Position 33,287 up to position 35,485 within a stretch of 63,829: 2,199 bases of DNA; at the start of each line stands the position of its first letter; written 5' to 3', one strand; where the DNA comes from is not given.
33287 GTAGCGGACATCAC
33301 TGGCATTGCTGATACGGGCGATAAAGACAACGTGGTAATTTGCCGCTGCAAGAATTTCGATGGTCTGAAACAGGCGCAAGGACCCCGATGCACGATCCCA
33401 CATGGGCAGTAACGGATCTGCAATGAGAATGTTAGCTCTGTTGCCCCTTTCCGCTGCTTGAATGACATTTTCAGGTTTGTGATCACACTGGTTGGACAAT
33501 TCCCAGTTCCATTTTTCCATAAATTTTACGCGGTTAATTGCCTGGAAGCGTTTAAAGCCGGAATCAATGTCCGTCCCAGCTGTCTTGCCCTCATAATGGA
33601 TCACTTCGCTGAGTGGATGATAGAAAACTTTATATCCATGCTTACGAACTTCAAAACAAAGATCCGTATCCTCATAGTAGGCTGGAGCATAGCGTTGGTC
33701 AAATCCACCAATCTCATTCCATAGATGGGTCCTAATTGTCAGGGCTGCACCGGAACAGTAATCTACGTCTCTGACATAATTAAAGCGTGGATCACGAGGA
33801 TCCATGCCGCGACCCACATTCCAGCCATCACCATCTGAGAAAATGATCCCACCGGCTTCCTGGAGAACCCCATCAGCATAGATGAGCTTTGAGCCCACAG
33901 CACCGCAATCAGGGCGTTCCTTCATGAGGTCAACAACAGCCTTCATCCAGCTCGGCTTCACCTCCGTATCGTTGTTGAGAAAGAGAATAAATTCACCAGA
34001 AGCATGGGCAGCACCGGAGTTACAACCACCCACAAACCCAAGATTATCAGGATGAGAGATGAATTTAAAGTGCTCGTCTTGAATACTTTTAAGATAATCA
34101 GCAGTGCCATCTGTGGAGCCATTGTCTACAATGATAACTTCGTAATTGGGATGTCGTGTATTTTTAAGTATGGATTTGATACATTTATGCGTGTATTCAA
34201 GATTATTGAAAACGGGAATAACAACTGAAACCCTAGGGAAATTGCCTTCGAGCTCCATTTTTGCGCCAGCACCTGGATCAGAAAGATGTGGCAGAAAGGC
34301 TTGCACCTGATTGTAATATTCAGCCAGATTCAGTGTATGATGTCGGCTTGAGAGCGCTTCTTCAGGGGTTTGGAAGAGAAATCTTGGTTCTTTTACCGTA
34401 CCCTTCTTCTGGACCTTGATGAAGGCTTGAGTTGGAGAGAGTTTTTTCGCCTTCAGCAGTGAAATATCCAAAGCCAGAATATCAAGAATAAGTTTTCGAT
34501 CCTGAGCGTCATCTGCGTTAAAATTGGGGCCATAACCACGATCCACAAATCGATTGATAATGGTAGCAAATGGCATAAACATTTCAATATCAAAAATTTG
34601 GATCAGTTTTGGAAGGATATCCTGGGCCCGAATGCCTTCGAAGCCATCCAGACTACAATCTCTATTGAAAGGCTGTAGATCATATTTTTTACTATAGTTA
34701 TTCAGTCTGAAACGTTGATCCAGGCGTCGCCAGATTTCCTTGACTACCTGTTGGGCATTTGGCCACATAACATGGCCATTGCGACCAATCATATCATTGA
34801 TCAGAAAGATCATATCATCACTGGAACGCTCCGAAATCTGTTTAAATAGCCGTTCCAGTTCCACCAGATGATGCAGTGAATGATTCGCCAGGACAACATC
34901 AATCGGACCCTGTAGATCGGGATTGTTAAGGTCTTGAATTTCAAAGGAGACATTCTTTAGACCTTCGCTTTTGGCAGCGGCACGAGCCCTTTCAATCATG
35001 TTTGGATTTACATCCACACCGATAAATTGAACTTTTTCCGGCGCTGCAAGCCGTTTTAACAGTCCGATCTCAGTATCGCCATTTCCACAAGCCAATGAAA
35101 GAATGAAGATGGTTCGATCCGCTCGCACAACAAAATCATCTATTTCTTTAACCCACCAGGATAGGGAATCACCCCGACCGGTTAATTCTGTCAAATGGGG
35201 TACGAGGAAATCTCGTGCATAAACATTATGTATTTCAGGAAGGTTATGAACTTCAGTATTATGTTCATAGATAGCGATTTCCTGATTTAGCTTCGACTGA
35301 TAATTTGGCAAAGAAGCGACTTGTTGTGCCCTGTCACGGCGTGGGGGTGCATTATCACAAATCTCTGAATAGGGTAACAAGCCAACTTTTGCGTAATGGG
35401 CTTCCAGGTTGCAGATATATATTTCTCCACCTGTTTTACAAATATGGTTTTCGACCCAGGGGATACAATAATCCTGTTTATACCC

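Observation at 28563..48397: About 20 kb, 15-gene single-strand glycan operon with no export or lipid-priming genes, next to chemotaxis genes and flagellin: candidate undescribed protein (flagellin) glycosylation system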

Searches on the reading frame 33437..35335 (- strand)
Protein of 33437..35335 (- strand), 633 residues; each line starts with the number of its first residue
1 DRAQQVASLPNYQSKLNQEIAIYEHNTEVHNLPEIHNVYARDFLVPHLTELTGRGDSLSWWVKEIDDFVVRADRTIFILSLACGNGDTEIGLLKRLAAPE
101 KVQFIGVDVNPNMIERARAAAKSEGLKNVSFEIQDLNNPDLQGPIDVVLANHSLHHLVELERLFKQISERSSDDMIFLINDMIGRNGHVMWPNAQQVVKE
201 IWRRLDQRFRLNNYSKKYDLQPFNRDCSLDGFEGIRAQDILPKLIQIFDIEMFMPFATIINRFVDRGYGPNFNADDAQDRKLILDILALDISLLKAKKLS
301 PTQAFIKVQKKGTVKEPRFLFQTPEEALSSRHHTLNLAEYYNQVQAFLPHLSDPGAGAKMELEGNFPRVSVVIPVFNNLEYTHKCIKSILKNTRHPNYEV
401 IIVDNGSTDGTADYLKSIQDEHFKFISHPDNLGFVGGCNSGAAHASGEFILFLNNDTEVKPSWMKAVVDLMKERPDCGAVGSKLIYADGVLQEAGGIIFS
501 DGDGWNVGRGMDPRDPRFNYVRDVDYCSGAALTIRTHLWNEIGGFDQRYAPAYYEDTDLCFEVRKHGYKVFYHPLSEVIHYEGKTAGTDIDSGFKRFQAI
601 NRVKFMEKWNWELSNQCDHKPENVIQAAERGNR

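Call 45: find_related_loci(query=window:33437-35335:-, collection=genome_contigs, flank=10000)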
Query window:33437-35335:- (633 aa) in genome_contigs; peptide patterns used: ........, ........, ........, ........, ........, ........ (x = any residue, [..] = any of these).
73 stretches matched a pattern; 9 encode a relative of the query (tblastn E <= 1e-3); 9 distinct loci.
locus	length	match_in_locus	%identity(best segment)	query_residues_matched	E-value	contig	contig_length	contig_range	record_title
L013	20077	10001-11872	71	10-633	0e+0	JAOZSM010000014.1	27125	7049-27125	MAG: Candidatus Neomarinimicrobiota bacterium isolate GMC6.metabat2.199 GMC6_1029_length_27125_cov_7.275471, whole genom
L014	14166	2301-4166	71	12-633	0e+0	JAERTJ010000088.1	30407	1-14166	MAG: Candidatus Neomarinimicrobiota bacterium isolate BH29 c_000000003606, whole genome shotgun sequence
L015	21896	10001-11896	58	1-632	0e+0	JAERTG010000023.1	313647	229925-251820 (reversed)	MAG: Candidatus Neomarinimicrobiota bacterium isolate BH26 c_000000001000, whole genome shotgun sequence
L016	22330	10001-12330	51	3-630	6e-114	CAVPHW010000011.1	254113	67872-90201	MAG: uncultured Ignavibacteriales bacterium isolate MFD09964.bin.1.290 genome assembly, contig: contig_28112, whole geno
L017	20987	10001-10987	47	12-340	5e-101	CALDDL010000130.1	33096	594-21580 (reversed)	MAG TPA_asm: uncultured bacterium isolate SRR3330212_bin.56_CONCOCT_v1.1_MAG genome assembly, contig: ERZ724084.889, who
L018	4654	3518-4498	44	5-331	3e-97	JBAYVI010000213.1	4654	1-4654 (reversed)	MAG: Melioribacteraceae bacterium isolate SO_2016_LW3_56 scaffold32197_LW162_2016, whole genome shotgun sequence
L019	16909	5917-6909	44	3-333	9e-95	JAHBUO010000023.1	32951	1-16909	MAG: Ignavibacteriaceae bacterium isolate ACE_BAC35 BAC35_23, whole genome shotgun sequence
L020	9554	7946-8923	44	6-331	2e-95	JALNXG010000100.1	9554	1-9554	MAG: Melioribacteraceae bacterium isolate SO_2016_LW3 bin 28 scaffold10723_LW162_2016, whole genome shotgun sequence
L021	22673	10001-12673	58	12-630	0e+0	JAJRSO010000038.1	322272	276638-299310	MAG: Calditrichota bacterium isolate Dive96_bin1.111 k141_2428008, whole genome shotgun sequence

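Call 51: search_protein_families(library=pfam, proteins=[L015:22-462:+, L015:471-1826:+, L015:1840-2721:+, L015:2718-3182:+, L015:3445-4632:+, L015:4751-5770:+, L013:426-1418:+, L013:1962-2927:+, L013:2974-4716:+, L013:5455-6696:+], max_evalue=0.00001)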
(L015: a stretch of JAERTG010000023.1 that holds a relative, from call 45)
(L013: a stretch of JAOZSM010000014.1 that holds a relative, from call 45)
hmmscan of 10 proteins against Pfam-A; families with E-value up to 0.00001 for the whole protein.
L015:22-462:+ (146 aa): 1 family
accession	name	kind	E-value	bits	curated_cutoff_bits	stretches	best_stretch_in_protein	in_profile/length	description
PF05130.17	FlgN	-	6.1e-12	46.6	30.5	1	1-128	20-141/147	FlgN protein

L015:471-1826:+ (451 aa): 2 families
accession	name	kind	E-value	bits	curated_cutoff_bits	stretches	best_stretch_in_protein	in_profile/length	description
PF22638.1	FlgK_D1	-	2.4e-55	188.1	28.6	1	91-317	2-233/233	Flagellar hook-associated protein FlgK helical domain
PF06429.18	Flg_bbr_C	-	1.3e-12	47.4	23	1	411-449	7-45/46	Flagellar basal body rod FlgEFG protein C-terminal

L015:1840-2721:+ (293 aa): 2 families
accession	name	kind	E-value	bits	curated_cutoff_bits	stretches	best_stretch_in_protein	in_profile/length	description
PF00669.25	Flagellin_N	-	5.2e-17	62.6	26.6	1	4-140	2-139/139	Bacterial flagellin N-terminal helical region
PF00700.27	Flagellin_C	-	1.2e-06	29.1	23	1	210-291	2-85/86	Bacterial flagellin C-terminal helical region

L015:2718-3182:+ (154 aa): 1 family
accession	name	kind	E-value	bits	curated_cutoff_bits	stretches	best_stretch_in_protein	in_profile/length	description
PF02623.20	FliW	-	2.5e-23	82.6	25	1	32-149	3-122/122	FliW protein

L015:3445-4632:+ (395 aa): 3 families
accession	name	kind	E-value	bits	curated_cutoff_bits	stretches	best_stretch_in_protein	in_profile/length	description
PF13614.12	AAA_31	-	3.8e-18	66.5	27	1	107-248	2-148/177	AAA domain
PF01656.29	CbiA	-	3.7e-13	50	25.4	1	110-323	2-102/125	CobQ/CobB/MinD/ParA nucleotide binding domain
PF10609.15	ParA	-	6.8e-10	39.2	27.1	1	107-151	4-48/246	NUBPL iron-transfer P-loop NTPase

L015:4751-5770:+ (339 aa): 2 families
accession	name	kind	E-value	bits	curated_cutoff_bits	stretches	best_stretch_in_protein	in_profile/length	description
PF00834.25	Ribul_P_3_epim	-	5e-24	85.2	21.1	1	8-195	2-197/198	Ribulose-phosphate 3 epimerase family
PF00571.33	CBS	-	7.6e-11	42.6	24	1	219-274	2-55/57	CBS domain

L013:426-1418:+ (330 aa): 1 family
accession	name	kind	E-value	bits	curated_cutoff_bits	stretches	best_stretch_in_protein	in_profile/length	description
PF13535.11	ATP-grasp_4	-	2.7e-06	27.5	27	0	139-282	2-155/160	ATP-grasp domain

L013:1962-2927:+ (321 aa): 2 families
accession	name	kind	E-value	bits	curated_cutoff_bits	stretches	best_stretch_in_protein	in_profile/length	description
PF00535.33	Glycos_transf_2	-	1.1e-27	97.4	23.3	1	9-176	1-167/168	Glycosyl transferase family 2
PF10111.15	Glyco_tranf_2_2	-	4.2e-09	36.7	27.3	1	9-191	3-195/276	Glycosyltransferase like family 2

L013:2974-4716:+ (580 aa): 3 families
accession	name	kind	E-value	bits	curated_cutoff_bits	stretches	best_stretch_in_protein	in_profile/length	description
PF00205.28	TPP_enzyme_M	-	1.9e-36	125.2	30.4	1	208-344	1-136/137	Thiamine pyrophosphate enzyme, central domain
PF02776.23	TPP_enzyme_N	-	4.2e-36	123.8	26.8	1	9-128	2-117/119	Thiamine pyrophosphate enzyme, N-terminal TPP binding domain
PF02775.26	TPP_enzyme_C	-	1.2e-33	116.5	21.9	1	405-554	1-151/151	Thiamine pyrophosphate enzyme, C-terminal TPP binding domain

L013:5455-6696:+ (413 aa): 2 families
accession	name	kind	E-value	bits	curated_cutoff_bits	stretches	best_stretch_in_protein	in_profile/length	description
PF18603.7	LAL_C2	-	3.3e-14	53.4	29.4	1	336-411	1-77/78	L-amino acid ligase C-terminal domain 2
PF02655.19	ATP-grasp_3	-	5.8e-06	26.9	23.2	1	113-291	2-159/160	ATP-grasp domain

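Call 52: search_protein_families(library=pfam, proteins=[L019:509-1228:+, L019:1365-2117:+, L019:2117-2875:+, L019:2877-3875:+, L019:3865-5900:+, L019:6972-7844:+, L019:12759-14255:+, L019:14638-15426:+, L019:15474-15830:+, L013:6707-8683:+], max_evalue=0.00001)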
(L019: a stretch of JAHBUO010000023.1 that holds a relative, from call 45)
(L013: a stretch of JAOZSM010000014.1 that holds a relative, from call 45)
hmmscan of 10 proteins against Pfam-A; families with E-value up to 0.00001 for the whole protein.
L019:509-1228:+ (239 aa): 2 families
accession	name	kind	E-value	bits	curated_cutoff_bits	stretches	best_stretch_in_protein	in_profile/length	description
PF00702.32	Hydrolase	-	1.3e-06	29.4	26.4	1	4-204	3-184/191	haloacid dehalogenase-like hydrolase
PF03031.24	NIF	-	2.2e-06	27.9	21.8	1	112-206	30-123/160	NLI interacting factor-like phosphatase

L019:1365-2117:+ (250 aa): 1 family
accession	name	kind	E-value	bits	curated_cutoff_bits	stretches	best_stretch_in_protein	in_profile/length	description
PF02348.25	CTP_transf_3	-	2.3e-22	80.3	22.6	1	8-220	1-205/217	Cytidylyltransferase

L019:2117-2875:+ (252 aa): 1 family
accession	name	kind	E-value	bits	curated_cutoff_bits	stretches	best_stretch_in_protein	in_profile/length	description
PF01557.24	FAA_hydrolase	-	1.3e-43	149.6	23.9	1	59-251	2-213/214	Fumarylacetoacetate (FAA) hydrolase C-terminal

L019:2877-3875:+ (332 aa): 3 families
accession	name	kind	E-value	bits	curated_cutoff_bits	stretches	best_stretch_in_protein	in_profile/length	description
PF02826.25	2-Hacid_dh_C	-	2.1e-51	174.2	25.1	1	112-297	1-178/178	D-isomer specific 2-hydroxyacid dehydrogenase, NAD binding domain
PF00389.36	2-Hacid_dh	-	2.5e-28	98.8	24.6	1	23-328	14-133/134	D-isomer specific 2-hydroxyacid dehydrogenase, catalytic domain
PF03446.21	NAD_binding_2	-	8.9e-06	26.2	21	0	150-251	2-106/161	NAD binding domain of 6-phosphogluconate dehydrogenase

L019:3865-5900:+ (678 aa): 0 families

L019:6972-7844:+ (290 aa): 1 family
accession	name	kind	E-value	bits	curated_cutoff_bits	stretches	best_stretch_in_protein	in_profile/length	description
PF01075.23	Glyco_transf_9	-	3.5e-12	46.6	22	0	204-263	174-234/247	Glycosyltransferase family 9 (heptosyltransferase)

L019:12759-14255:+ (498 aa): 2 families
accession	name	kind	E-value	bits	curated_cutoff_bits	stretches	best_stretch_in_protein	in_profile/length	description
PF00535.33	Glycos_transf_2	-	1.2e-21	77.8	23.3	1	8-123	4-127/168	Glycosyl transferase family 2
PF13704.12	Glyco_tranf_2_4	-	7.8e-08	33.2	27.5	1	11-91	1-88/98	Glycosyl transferase family 2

L019:14638-15426:+ (262 aa): 2 families
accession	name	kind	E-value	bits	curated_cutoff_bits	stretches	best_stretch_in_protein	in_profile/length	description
PF00669.25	Flagellin_N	-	3.7e-19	69.6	26.6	1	5-137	1-136/139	Bacterial flagellin N-terminal helical region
PF00700.27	Flagellin_C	-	7.2e-08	33.1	23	1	179-261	4-86/86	Bacterial flagellin C-terminal helical region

L019:15474-15830:+ (118 aa): 1 family
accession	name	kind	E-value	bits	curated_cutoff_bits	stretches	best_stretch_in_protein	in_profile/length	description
PF02561.19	FliS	-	9.6e-08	32.7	26.7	0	21-114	2-114/115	Flagellar protein FliS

L013:6707-8683:+ (658 aa): 1 family
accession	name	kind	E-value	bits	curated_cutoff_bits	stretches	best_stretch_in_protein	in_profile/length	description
PF03065.20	Glyco_hydro_57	-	2.6e-14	53.7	21.2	1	27-271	45-281/291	Glycosyl hydrolase family 57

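Call 72: search_protein_families(library=pfam, proteins=[L021:1633-2790:+, L021:5975-7120:+, L021:7033-7893:+, L021:7871-8569:+, L021:8554-9390:+, L021:16321-17301:+, L017:2971-4044:+, L017:4022-4756:+, L017:6954-7949:+, L017:15603-16634:+], max_evalue=0.00001)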
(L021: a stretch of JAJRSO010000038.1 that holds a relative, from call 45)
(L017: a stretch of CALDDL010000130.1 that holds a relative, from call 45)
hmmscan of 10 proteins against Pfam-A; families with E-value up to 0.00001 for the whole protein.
L021:1633-2790:+ (385 aa): 1 family
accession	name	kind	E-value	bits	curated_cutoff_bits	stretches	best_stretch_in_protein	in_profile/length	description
PF02119.21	FlgI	-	1.8e-117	392.5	25.3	1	30-384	1-343/343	Flagellar P-ring protein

L021:5975-7120:+ (381 aa): 1 family
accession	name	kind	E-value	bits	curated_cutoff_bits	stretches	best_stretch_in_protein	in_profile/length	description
PF01041.23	DegT_DnrJ_EryC1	-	9.2e-104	347.9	19.8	1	24-373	6-359/360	DegT/DnrJ/EryC1/StrS aminotransferase family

L021:7033-7893:+ (286 aa): 1 family
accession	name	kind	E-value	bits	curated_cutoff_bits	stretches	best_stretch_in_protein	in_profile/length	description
PF08889.16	WbqC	-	1.2e-58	199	21.3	1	35-255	1-213/218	WbqC-like protein family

L021:7871-8569:+ (232 aa): 6 families
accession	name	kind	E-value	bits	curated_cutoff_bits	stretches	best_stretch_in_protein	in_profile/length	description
PF13649.12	Methyltransf_25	-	9.5e-13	49.1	27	1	60-149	1-94/97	Methyltransferase domain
PF13489.12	Methyltransf_23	-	6.2e-10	39.5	27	1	47-206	12-159/164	Methyltransferase domain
PF08242.18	Methyltransf_12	-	3e-09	37.9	30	1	61-149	1-93/98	Methyltransferase domain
PF08241.18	Methyltransf_11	-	7.5e-09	36.6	21.2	1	61-148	1-87/95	Methyltransferase domain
PF13847.12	Methyltransf_31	-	1.9e-08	34.6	27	1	56-132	3-87/145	Methyltransferase domain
PF05401.17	NodS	-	2.2e-06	28.1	24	1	57-157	44-145/201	Nodulation protein S (NodS)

L021:8554-9390:+ (278 aa): 2 families
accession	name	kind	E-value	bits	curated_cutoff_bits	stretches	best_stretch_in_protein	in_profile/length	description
PF13469.12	Sulfotransfer_3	-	1e-14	55.8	27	1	14-218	4-214/216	Sulfotransferase family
PF00685.33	Sulfotransfer_1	-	3.4e-12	46.7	22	1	14-261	6-242/255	Sulfotransferase domain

L021:16321-17301:+ (326 aa): 5 families
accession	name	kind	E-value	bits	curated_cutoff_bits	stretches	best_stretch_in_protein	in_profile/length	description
PF00535.33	Glycos_transf_2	-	1.1e-23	84.4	23.3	1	4-138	1-145/168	Glycosyl transferase family 2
PF13181.12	TPR_8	-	4.5e-08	33.1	25.7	0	198-226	3-31/34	Tetratricopeptide repeat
PF07719.23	TPR_2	-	1.5e-07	31.4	27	0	238-269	3-34/34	Tetratricopeptide repeat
PF14559.12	TPR_19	-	3.3e-07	31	25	0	184-223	13-52/68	Tetratricopeptide repeat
PF13704.12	Glyco_tranf_2_4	-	6.8e-07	30.1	27.5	1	10-89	1-87/98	Glycosyl transferase family 2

L017:2971-4044:+ (357 aa): 2 families
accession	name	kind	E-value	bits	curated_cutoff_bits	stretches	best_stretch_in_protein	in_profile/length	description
PF00044.30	Gp_dh_N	-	2.5e-29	102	31.7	1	3-102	2-99/101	Glyceraldehyde 3-phosphate dehydrogenase, NAD binding domain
PF02800.25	Gp_dh_C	-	4.5e-25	88.5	24.4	1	159-324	2-158/158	Glyceraldehyde 3-phosphate dehydrogenase, C-terminal domain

L017:4022-4756:+ (244 aa): 0 families

L017:6954-7949:+ (331 aa): 2 families
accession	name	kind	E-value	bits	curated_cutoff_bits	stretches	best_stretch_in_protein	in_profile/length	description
PF02826.25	2-Hacid_dh_C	-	2e-48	164.5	25.1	1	112-298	1-178/178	D-isomer specific 2-hydroxyacid dehydrogenase, NAD binding domain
PF00389.36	2-Hacid_dh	-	1.1e-24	87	24.6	1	26-328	17-132/134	D-isomer specific 2-hydroxyacid dehydrogenase, catalytic domain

L017:15603-16634:+ (343 aa): 0 families
